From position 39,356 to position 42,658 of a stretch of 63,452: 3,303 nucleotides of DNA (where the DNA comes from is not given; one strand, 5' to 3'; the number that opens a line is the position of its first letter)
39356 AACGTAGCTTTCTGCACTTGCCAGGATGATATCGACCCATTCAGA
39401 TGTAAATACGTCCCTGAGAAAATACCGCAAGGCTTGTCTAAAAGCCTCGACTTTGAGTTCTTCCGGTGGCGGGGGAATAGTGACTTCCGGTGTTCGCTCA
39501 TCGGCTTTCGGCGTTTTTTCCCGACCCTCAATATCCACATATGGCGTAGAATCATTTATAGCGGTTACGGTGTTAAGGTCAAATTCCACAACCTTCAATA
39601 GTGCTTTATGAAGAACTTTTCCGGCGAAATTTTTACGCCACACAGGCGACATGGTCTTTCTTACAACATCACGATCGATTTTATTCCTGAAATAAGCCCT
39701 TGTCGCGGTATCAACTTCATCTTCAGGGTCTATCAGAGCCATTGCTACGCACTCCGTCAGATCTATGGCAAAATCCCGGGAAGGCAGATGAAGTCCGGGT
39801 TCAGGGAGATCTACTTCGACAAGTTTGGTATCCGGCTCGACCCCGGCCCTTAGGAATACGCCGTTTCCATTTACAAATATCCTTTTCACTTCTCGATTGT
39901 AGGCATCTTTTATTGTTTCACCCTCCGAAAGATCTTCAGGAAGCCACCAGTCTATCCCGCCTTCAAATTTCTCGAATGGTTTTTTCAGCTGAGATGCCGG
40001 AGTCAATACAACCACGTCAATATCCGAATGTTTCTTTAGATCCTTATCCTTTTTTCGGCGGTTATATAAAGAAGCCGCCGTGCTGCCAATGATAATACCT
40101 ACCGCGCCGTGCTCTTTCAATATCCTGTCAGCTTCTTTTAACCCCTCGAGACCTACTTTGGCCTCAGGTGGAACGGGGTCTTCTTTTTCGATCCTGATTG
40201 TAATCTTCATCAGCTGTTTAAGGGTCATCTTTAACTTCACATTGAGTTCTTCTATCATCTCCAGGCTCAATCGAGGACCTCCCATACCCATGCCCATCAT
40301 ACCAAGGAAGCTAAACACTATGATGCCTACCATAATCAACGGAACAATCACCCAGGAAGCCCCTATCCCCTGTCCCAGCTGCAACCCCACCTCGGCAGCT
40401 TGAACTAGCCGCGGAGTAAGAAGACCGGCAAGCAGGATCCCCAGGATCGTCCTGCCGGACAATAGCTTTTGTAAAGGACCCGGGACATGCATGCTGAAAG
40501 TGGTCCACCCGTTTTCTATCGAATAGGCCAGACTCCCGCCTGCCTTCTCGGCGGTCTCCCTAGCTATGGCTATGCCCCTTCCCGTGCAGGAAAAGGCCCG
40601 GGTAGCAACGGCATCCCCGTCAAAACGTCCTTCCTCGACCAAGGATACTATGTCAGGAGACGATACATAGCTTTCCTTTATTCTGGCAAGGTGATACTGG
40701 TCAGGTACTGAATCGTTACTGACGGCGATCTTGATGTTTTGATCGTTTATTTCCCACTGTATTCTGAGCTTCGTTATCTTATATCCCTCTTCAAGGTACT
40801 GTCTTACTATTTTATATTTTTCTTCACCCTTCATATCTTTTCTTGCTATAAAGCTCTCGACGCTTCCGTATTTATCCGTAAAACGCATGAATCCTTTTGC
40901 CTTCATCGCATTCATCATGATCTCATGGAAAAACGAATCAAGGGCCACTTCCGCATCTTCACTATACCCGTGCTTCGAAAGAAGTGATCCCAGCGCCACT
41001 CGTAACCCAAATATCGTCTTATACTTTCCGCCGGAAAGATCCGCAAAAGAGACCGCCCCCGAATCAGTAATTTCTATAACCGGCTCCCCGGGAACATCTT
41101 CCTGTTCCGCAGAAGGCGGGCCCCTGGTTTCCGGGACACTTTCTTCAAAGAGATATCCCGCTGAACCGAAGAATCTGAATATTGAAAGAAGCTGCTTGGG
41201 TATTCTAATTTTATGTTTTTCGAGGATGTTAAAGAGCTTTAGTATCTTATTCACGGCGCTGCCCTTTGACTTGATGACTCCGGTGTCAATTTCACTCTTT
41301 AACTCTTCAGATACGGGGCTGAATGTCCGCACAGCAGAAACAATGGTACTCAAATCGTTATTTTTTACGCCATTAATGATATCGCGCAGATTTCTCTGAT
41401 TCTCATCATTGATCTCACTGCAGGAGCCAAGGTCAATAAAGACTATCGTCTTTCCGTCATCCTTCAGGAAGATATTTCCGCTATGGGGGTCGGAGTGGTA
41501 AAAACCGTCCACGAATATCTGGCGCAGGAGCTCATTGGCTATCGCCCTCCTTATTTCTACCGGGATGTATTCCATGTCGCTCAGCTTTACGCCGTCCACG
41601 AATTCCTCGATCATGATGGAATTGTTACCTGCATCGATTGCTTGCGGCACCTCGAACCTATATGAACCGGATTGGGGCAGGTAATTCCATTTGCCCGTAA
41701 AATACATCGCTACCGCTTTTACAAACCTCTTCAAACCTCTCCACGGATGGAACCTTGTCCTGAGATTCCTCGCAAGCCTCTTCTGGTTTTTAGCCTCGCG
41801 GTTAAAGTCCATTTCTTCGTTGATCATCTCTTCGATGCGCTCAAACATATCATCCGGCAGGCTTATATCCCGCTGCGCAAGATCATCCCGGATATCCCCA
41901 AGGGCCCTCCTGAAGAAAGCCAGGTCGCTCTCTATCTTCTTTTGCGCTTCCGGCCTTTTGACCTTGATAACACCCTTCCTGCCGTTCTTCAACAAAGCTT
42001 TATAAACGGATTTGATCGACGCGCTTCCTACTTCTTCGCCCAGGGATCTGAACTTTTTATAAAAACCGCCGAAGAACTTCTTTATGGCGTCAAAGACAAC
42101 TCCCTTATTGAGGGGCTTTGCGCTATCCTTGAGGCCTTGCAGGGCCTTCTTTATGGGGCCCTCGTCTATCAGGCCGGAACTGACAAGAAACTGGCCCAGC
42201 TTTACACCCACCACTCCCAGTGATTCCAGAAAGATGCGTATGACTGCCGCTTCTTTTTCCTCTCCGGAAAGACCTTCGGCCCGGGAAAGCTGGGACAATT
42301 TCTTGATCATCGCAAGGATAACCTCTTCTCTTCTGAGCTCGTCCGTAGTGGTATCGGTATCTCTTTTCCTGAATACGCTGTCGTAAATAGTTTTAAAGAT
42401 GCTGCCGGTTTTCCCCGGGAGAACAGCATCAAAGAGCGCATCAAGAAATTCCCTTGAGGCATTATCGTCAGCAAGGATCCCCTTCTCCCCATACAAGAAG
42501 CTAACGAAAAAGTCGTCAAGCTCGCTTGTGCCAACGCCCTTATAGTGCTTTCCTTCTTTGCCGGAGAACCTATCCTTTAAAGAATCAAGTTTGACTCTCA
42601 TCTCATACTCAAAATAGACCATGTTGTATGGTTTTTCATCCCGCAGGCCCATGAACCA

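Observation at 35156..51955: Giant 5,599-aa membrane-anchored mosaic protein combining protease, kinase, ATPase, nucleotidyltransferase and glycosidase-like modules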

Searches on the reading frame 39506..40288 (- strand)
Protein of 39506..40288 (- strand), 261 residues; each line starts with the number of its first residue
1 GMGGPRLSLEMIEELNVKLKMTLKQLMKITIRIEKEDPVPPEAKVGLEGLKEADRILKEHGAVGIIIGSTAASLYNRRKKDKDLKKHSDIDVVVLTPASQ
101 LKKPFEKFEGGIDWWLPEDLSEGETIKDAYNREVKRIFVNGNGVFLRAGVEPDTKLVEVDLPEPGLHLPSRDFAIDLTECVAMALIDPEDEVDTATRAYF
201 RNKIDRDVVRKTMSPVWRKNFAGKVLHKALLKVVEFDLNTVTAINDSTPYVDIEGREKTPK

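Call 34: search_solved_structures(query=A2, max_evalue=10, show_alignments=2)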
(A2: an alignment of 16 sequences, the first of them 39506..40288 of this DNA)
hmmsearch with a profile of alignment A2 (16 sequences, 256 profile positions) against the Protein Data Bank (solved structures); distinct sequences matched with E-value up to 10: 4.
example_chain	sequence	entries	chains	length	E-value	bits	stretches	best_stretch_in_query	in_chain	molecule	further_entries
6r17_A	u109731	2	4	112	0.25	13.6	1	161-241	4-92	Synaptonemal complex central element protein 2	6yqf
5woz_A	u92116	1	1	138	0.33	13.2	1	145-239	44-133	Regulator of Ty1 transposition protein 103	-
2km4_A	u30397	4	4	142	0.36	13.1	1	145-239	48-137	Regulator of Ty1 transposition protein 103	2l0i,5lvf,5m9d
7k3s_A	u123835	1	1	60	0.88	11.8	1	7-48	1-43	Breast cancer type 1 susceptibility protein homolog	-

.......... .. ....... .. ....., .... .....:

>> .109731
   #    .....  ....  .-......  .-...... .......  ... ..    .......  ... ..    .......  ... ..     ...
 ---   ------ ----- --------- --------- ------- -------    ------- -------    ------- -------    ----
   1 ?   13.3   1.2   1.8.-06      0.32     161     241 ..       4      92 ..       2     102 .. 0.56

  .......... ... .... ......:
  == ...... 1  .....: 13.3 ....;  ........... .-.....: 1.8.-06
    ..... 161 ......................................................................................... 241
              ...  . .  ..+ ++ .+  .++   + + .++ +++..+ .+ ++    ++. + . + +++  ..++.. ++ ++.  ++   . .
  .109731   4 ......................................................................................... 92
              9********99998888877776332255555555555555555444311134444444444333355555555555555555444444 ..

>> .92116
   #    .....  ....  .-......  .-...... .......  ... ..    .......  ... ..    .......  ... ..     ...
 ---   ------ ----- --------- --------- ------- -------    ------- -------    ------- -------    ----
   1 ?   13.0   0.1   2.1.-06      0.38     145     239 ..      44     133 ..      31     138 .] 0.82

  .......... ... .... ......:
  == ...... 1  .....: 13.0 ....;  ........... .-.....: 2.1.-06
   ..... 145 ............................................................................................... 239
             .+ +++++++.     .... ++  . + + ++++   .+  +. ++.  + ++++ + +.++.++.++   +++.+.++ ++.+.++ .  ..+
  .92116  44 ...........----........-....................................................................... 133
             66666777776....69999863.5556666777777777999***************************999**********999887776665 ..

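Call 35: search_protein_families(library=pfam, alignment_id=A2, max_evalue=1)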
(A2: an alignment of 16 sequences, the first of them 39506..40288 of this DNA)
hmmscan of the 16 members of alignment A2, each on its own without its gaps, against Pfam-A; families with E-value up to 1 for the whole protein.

A. member 1, window:39506-40288:- (261 aa): 2 families
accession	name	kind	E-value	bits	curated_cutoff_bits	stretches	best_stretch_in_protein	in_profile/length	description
PF01909.29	NTP_transf_2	-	0.046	14.6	21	1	83-109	27-61/93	Nucleotidyltransferase domain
PF09970.15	DUF2204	-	0.08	13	20.3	1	48-99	3-49/181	Nucleotidyl transferase of unknown function (DUF2204)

B. families by the number of members that match (of 16 scanned): 9 families
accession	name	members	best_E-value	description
PF09970.15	DUF2204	2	0.046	Nucleotidyl transferase of unknown function (DUF2204)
PF03109.22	ABC1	1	0.0011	ABC1 atypical kinase-like domain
PF23383.1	Beta-prop_IFT140_1st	1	0.017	IFT140 first beta-propeller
PF01909.29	NTP_transf_2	1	0.046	Nucleotidyltransferase domain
PF10620.15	MdcG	1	0.066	Phosphoribosyl-dephospho-CoA transferase MdcG C-terminal domain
PF14601.11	TFX_C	1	0.076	DNA_binding protein, TFX, C-term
PF00168.36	C2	1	0.12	C2 domain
PF06042.17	NTP_transf_6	1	0.2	Nucleotidyltransferase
PF06437.16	ISN1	1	0.24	IMP-specific 5'-nucleotidase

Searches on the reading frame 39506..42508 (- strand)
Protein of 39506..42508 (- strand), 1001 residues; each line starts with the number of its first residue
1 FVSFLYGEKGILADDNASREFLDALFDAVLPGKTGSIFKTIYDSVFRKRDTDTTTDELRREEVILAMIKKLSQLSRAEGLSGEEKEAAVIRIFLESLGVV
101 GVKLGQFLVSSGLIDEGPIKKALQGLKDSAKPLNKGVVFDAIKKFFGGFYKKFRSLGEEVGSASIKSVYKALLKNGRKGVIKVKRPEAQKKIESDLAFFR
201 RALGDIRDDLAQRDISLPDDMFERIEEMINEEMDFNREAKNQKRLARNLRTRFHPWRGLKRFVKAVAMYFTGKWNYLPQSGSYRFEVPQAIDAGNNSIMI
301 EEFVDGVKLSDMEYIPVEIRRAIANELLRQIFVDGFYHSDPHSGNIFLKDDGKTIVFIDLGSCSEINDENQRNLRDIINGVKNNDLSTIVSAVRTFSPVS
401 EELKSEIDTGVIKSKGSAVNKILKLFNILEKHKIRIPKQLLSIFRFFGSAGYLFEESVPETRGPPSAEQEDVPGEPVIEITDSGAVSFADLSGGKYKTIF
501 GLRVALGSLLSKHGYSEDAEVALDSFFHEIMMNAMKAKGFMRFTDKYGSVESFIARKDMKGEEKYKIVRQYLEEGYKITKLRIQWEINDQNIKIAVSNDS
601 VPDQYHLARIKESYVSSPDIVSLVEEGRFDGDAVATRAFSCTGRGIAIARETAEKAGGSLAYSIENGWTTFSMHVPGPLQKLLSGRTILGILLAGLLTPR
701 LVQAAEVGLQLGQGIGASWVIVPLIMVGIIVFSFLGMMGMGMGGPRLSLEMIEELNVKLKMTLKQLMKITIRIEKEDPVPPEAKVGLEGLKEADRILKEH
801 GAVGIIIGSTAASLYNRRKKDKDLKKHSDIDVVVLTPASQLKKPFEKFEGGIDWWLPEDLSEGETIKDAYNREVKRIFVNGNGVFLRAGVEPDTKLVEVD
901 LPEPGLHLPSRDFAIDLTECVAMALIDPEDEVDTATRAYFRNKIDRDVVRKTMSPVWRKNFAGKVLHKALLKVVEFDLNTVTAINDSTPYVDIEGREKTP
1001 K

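Call 10: find_homologous_proteins(query=window:39506-42508:-, max_evalue=0.00001)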
Query window:39506-42508:- (1001 aa): 17 proteins with E <= 0.00001 among 8000 candidates.
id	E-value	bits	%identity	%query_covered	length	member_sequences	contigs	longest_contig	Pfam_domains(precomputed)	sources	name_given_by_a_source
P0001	0.0e+0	2226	100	100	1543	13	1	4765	PF03109.23,PF06176.17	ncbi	ncbi:MAG: AarF/ABC1/UbiB kinase family protein, partial [Candidatus Omnitrophota bacterium]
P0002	5.6e-62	228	35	45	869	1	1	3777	PF03109.23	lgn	-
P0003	1.0e-23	101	30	32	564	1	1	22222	PF27536.1,PF03109.23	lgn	-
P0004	1.6e-21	94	27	32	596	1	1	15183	PF03109.23,PF01163.29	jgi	jgi:predicted unusual protein kinase regulating ubiquinone biosynthesis (AarF/ABC1/UbiB family)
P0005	2.0e-21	94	26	38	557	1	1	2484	PF03109.23,PF01163.29,PF01636.30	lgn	-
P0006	2.1e-21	94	30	28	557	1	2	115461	PF27536.1,PF03109.23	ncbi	-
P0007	1.5e-20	91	28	32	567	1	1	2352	PF03109.23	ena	-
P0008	9.4e-18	82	26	35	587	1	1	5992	PF27536.1,PF03109.23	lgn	-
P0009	1.1e-17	81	26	39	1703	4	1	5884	PF03109.23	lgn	-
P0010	1.3e-16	78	26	35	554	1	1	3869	PF00069.32,PF27536.1,PF03109.23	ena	-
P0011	3.6e-16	76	26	35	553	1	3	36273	PF27536.1,PF03109.23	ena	-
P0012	1.5e-15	74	26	35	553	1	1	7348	PF27536.1,PF03109.23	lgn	-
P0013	1.1e-12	65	26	31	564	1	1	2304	PF27536.1,PF03109.23,PF01163.29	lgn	-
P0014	8.3e-11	59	26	36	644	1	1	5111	PF03109.23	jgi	jgi:ubiquinone biosynthesis protein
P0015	3.6e-10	56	28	28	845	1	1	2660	PF03109.23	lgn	-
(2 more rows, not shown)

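Call 11: find_encoding_contigs(protein=P0002, flank=10000)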
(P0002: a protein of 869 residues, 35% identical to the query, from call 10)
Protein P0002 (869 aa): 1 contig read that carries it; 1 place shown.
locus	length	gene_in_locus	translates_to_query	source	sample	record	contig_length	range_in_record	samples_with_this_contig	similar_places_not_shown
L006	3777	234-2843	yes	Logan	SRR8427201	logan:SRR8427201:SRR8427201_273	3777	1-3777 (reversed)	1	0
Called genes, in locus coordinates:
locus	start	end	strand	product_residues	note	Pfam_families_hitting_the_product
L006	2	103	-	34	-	?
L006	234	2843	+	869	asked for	PF03109:ABC1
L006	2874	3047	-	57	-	-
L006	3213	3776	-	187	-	?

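Call 12: find_encoding_contigs(protein=P0009, flank=10000)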
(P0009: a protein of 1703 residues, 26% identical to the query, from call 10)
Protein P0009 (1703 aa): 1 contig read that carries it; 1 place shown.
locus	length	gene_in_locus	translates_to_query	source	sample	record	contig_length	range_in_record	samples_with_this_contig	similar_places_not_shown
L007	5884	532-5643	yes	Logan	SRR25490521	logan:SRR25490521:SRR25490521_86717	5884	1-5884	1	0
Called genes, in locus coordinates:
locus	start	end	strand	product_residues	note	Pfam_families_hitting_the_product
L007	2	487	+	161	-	?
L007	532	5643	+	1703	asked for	PF03109:ABC1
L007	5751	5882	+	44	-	?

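Call 27: search_protein_families(library=pfam, proteins=[P0002, P0009], max_evalue=0.1)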
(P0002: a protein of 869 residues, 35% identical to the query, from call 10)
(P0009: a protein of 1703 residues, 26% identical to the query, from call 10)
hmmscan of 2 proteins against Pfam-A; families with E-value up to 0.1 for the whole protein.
P0002 (869 aa): 2 families
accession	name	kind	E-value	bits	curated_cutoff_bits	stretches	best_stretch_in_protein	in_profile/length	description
PF03109.22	ABC1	-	1.6e-25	90.1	22.9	1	534-760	32-242/244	ABC1 atypical kinase-like domain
PF05719.16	GPP34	-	0.0045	17.5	29.1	1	65-185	80-185/201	Golgi phosphoprotein 3 (GPP34)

P0009 (1703 aa): 3 families
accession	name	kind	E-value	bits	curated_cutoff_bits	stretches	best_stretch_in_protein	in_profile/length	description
PF03109.22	ABC1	-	3.7e-25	88.9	22.9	1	1314-1570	37-227/244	ABC1 atypical kinase-like domain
PF02534.20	T4SS-DNA_transf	-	0.044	13.1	20.1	1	707-796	159-248/468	Type IV secretory system Conjugative DNA transfer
PF02799.21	NMT_C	-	0.063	13.4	27.9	0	381-406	168-193/198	Myristoyl-CoA:protein N-myristoyltransferase, C-terminal domain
